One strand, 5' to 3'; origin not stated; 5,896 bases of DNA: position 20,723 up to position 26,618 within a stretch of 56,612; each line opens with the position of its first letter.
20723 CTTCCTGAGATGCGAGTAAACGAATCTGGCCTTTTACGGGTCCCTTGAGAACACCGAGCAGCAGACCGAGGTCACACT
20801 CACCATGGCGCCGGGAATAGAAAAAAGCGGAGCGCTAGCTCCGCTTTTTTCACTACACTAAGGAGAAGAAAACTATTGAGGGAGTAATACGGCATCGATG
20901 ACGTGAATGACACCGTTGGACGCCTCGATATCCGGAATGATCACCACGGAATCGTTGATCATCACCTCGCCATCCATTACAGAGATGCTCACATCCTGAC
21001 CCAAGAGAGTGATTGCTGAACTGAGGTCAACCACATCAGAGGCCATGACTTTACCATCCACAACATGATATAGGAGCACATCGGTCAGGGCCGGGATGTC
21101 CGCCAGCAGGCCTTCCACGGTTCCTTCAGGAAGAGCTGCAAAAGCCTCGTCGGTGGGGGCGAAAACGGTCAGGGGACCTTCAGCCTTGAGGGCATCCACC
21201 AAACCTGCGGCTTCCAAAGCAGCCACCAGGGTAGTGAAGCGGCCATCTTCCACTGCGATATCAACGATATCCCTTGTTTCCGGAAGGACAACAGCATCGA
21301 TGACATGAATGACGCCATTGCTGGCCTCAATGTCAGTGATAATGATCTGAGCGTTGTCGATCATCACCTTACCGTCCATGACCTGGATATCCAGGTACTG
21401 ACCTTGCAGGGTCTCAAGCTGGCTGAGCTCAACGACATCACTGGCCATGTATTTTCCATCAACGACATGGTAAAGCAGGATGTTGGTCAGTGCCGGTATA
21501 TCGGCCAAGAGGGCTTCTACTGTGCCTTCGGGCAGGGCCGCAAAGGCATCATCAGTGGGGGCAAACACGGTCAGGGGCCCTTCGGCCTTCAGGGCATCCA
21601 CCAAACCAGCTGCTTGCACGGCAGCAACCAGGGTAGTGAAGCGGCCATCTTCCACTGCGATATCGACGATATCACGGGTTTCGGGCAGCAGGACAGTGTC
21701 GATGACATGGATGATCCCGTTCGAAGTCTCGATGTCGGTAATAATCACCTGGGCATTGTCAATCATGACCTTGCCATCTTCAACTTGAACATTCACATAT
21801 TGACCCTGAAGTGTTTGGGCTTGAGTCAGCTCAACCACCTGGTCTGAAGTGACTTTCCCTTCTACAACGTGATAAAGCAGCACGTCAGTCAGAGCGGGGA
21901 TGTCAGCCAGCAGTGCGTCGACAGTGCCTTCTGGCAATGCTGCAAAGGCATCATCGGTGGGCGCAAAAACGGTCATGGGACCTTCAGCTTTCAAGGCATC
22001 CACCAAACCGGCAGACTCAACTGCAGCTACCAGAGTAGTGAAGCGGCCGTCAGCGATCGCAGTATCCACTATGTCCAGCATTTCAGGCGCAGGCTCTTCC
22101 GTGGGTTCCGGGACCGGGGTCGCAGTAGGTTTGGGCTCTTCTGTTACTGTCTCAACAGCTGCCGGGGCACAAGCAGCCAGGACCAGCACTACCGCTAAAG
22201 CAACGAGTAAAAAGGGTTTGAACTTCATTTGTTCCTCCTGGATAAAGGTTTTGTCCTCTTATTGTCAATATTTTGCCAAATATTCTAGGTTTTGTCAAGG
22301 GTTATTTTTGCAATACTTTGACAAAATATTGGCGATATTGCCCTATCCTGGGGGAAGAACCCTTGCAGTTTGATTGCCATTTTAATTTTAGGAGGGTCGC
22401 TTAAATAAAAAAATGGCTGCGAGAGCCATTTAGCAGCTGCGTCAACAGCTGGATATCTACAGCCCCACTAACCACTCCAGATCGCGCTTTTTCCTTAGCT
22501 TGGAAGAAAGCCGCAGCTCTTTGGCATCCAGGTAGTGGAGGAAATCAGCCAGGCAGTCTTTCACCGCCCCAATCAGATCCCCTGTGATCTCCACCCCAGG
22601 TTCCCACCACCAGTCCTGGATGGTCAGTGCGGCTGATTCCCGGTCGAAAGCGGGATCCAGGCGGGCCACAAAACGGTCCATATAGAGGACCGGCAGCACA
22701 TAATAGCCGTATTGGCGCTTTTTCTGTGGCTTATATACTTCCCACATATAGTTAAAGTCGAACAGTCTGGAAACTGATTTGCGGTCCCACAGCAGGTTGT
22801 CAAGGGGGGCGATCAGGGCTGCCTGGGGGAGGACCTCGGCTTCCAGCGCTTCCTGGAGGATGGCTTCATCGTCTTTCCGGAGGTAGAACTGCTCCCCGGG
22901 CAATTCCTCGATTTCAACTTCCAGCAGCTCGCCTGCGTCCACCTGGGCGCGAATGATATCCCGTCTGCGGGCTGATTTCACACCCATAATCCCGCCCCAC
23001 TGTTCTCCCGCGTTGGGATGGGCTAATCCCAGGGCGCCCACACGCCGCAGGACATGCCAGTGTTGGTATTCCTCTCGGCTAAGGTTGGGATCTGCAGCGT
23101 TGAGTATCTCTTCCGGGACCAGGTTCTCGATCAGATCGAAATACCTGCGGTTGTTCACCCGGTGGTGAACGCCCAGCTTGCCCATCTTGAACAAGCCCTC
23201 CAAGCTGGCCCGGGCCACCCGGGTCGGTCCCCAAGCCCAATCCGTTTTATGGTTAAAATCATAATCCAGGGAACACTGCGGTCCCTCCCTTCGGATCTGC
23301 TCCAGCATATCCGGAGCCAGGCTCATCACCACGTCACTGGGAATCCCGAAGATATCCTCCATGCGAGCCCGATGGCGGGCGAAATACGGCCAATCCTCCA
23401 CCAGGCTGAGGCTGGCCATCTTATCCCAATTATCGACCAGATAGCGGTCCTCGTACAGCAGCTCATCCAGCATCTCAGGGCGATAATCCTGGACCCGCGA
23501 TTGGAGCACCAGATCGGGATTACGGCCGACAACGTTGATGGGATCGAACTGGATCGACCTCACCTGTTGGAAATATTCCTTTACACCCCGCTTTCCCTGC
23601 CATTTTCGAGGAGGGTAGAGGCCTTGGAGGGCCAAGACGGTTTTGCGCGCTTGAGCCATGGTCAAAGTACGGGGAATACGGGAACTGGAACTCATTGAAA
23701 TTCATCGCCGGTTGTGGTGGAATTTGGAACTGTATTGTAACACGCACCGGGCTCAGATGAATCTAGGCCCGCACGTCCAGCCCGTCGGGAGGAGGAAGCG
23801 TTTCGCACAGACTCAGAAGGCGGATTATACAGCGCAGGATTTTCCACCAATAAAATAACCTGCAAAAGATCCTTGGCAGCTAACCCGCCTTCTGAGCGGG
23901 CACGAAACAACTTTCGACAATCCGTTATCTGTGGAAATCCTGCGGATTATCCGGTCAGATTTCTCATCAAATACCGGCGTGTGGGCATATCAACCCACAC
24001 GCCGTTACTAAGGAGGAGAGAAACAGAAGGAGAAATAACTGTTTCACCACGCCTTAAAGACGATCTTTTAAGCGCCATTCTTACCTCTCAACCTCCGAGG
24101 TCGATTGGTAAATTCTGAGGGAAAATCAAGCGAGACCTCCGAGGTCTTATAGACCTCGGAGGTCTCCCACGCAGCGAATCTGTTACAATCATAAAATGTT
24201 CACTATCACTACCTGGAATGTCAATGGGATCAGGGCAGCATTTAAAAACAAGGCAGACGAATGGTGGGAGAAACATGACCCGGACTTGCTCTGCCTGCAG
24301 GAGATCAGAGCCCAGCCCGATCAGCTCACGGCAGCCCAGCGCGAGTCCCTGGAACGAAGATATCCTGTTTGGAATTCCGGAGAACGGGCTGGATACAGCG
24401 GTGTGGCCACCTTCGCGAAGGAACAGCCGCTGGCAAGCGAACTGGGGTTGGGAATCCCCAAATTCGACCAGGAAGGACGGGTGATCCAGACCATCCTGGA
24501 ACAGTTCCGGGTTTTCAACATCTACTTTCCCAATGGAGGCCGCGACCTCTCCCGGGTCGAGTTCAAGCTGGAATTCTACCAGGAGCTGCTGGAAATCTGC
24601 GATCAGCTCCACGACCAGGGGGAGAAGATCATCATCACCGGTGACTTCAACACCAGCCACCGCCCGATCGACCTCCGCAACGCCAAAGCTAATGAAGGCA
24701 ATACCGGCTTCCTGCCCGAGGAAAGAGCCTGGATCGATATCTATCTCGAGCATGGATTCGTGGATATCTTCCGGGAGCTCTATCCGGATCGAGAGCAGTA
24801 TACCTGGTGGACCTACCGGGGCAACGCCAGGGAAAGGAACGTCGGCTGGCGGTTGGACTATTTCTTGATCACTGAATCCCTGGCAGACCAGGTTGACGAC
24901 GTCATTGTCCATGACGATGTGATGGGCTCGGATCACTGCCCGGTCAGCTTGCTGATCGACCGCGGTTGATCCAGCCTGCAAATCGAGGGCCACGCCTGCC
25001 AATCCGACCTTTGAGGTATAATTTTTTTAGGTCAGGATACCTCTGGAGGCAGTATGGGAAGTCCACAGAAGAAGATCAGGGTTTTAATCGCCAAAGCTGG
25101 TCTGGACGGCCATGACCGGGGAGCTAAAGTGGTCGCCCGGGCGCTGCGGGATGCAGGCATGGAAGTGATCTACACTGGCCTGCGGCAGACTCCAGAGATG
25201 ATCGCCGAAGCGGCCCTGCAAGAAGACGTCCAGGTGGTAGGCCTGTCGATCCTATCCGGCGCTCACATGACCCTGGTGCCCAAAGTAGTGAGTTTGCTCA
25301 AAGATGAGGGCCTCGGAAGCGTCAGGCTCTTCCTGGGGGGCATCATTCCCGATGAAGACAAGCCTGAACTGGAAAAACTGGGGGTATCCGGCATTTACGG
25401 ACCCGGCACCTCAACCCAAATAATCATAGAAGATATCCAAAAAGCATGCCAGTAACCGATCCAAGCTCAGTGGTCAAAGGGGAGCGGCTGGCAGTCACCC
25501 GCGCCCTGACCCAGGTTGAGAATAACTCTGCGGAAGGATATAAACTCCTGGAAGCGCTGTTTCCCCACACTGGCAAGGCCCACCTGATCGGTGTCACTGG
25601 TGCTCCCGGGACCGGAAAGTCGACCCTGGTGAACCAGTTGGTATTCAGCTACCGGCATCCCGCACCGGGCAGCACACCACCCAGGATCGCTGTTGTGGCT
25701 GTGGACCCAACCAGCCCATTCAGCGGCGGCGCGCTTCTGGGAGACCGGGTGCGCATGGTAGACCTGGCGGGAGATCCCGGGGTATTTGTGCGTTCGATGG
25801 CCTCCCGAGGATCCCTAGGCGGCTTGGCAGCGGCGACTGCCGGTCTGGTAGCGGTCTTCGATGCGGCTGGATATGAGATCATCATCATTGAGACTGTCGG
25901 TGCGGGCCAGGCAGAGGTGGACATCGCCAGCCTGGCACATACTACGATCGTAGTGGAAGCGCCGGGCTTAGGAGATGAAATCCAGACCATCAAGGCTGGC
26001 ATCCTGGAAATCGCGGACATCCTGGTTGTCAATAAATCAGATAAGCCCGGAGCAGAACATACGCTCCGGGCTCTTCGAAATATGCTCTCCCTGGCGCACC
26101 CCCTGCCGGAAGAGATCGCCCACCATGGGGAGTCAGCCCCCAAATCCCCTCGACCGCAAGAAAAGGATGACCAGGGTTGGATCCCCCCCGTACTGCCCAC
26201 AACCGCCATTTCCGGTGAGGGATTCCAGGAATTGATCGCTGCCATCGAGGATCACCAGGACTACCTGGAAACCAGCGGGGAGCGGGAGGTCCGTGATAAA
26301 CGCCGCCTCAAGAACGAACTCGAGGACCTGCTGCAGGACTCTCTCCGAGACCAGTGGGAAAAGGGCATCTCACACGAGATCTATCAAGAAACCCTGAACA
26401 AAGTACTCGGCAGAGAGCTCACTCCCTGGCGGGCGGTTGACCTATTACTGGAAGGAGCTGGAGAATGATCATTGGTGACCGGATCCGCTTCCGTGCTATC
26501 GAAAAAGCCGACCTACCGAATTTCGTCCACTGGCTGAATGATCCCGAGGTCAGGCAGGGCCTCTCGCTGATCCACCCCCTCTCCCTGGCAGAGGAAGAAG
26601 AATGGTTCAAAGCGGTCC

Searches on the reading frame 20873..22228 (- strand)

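Call 5: search_protein_families(library=pfam, proteins=[window:20873-22228:-])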
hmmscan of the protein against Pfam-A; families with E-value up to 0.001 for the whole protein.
window:20873-22228:- (451 aa): 1 family
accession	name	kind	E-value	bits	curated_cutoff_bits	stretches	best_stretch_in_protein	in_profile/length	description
PF02469.27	Fasciclin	-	4.2e-122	402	22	3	62-182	2-123/123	Fasciclin domain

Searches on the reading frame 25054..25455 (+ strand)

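Call 5: search_protein_families(library=pfam, proteins=[window:25054-25455:+])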
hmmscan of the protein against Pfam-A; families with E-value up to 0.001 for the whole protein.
window:25054-25455:+ (133 aa): 1 family
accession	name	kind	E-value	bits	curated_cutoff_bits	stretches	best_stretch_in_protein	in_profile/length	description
PF02310.24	B12-binding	-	1.8e-26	92.7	32.1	1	9-121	2-116/121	B12 binding domain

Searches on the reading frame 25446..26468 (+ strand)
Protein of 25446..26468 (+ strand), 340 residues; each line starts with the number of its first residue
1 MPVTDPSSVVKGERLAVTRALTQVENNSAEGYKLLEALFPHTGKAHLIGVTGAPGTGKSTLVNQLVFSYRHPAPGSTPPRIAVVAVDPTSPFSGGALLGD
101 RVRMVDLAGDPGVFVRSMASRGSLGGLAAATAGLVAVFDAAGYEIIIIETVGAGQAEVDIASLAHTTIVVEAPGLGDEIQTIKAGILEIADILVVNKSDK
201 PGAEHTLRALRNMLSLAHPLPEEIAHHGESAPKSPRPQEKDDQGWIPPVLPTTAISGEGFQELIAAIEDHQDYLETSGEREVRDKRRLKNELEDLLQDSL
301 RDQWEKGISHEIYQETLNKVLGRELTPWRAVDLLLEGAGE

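Call 6: search_protein_families(library=pfam, proteins=[window:25446-26468:+])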
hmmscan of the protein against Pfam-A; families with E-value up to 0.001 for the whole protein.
window:25446-26468:+ (340 aa): 4 families
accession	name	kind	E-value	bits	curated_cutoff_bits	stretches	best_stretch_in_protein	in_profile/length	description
PF03308.22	MeaB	-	8.5e-91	304.2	23.1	1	18-303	2-267/273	Methylmalonyl Co-A mutase-associated GTPase MeaB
PF02492.25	cobW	-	8.9e-06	25.8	20.7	0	143-213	84-168/180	CobW/HypB/UreG, nucleotide-binding domain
PF00009.33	GTP_EFTU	-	0.00021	21.4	26.5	0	187-270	120-185/188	Elongation factor Tu GTP binding domain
PF13191.12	AAA_16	-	0.00037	21.5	32.6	0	40-72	19-51/167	AAA ATPase domain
